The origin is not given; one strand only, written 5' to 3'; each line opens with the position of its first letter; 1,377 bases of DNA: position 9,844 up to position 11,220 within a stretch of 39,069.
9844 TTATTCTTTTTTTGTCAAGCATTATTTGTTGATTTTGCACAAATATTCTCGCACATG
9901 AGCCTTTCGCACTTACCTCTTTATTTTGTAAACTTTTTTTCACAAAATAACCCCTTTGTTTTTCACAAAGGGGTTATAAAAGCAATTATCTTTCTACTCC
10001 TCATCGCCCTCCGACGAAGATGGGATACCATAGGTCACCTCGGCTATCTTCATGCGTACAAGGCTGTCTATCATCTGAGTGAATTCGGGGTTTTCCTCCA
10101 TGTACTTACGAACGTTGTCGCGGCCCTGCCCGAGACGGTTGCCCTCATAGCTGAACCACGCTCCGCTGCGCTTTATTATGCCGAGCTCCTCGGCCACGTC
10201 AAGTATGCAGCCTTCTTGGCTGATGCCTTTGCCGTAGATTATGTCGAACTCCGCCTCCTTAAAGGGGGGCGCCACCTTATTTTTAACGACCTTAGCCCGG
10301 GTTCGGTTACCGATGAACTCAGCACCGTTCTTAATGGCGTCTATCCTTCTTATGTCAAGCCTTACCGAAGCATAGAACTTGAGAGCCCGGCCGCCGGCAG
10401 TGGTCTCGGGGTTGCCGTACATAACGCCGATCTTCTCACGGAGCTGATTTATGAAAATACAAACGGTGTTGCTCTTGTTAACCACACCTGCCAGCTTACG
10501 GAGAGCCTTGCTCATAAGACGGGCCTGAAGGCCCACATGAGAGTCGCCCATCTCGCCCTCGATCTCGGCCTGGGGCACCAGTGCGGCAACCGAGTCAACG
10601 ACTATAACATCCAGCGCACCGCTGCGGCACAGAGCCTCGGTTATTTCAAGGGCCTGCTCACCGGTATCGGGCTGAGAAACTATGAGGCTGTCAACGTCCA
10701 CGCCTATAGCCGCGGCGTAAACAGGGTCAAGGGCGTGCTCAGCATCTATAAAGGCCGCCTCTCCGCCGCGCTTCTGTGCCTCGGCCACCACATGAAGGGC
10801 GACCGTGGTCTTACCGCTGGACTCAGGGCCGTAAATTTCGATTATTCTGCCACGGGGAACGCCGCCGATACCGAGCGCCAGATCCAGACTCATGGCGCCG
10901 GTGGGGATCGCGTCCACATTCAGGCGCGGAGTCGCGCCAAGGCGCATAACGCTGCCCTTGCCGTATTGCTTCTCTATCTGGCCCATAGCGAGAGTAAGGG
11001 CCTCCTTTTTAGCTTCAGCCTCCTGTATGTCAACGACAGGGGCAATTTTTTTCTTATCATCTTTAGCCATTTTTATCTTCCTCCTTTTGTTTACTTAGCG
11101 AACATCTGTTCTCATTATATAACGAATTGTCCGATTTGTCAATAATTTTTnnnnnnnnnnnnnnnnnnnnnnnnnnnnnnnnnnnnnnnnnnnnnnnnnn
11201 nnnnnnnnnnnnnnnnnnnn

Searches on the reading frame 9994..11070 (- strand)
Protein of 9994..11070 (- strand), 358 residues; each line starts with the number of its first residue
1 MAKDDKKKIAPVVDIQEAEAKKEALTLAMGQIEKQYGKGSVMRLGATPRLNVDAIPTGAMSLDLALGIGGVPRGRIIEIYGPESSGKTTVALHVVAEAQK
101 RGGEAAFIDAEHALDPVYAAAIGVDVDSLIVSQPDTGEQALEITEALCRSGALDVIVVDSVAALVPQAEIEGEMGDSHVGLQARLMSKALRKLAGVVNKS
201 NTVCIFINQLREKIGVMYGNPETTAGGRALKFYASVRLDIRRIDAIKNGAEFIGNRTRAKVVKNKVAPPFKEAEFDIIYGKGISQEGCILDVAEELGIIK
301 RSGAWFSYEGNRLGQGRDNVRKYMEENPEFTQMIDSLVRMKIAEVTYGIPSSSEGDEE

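Call 69: list_cluster_members(proteins=[window:9997-11070:-, window:5325-9794:-, P0001, window:25813-25989:-, window:5136-5306:-, window:18052-20226:-, L007:7344-7511:+, L003:6634-6813:+])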
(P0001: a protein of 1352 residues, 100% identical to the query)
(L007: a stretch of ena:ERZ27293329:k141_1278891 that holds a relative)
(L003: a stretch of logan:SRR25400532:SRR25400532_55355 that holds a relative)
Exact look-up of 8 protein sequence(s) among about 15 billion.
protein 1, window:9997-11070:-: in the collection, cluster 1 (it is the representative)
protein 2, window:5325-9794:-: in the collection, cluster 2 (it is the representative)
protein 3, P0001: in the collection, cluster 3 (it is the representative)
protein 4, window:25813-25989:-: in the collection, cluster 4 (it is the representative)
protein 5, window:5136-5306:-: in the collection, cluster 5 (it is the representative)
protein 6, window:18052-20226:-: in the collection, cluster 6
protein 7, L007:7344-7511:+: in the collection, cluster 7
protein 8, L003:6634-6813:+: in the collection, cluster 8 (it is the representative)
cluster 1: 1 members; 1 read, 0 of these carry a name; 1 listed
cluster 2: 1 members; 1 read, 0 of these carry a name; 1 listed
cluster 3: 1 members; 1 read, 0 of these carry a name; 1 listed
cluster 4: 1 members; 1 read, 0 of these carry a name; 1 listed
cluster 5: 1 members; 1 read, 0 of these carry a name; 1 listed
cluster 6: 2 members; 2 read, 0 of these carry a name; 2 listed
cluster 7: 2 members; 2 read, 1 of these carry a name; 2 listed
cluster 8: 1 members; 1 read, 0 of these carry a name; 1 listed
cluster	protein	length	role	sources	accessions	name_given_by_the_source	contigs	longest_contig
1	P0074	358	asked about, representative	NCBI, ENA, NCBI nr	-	-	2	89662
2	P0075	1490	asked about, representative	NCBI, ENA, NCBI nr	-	-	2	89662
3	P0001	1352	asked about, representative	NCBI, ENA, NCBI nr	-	-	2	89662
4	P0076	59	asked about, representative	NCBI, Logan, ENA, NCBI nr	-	-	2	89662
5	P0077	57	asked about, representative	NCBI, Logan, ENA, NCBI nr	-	-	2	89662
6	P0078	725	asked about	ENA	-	-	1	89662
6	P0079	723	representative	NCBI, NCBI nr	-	-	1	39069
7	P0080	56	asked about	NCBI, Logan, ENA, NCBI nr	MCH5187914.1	MAG: hypothetical protein J1F63_05880 [Oscillospiraceae bacterium] | hypothetical protein [Oscillospiraceae bacterium]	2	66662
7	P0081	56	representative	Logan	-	-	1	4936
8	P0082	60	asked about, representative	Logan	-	-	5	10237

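Call 100: search_protein_families(library=pfam, proteins=[window:9994-11070:-], max_evalue=0.05)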
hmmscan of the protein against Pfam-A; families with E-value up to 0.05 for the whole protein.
window:9994-11070:- (358 aa): 11 families
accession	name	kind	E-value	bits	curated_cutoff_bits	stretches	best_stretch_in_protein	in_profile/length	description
PF00154.27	RecA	-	1.5e-140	467.5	27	1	24-284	2-262/262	recA bacterial DNA recombination protein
PF21096.2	RecA_C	-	3.9e-24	85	27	1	287-342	1-56/57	RecA C-terminal domain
PF08423.17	Rad51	-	2.8e-08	33.7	22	1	50-242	3-211/244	Rad51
PF06745.19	ATPase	-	1.1e-07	31.9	26.6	1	55-130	1-78/231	KaiC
PF13479.12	AAA_24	-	1.7e-05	25.2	27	1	77-167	5-79/195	AAA domain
PF01637.24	ATPase_2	-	0.0002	21.7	33.2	1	75-115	21-61/225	ATPase domain predominantly from Archaea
PF13481.12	AAA_25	-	0.00087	19.4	27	1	70-102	29-59/195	AAA domain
PF13191.12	AAA_16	-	0.0016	19.4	32.6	1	72-208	20-139/167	AAA ATPase domain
PF00004.35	AAA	-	0.0053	17.6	21.2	1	79-201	3-100/131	ATPase family associated with various cellular activities (AAA)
PF13401.12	AAA_22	-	0.01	16.6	27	1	75-167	6-97/130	AAA domain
PF02283.22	CobU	-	0.013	15.5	27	1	79-207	3-121/168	Cobinamide kinase / cobinamide phosphate guanyltransferase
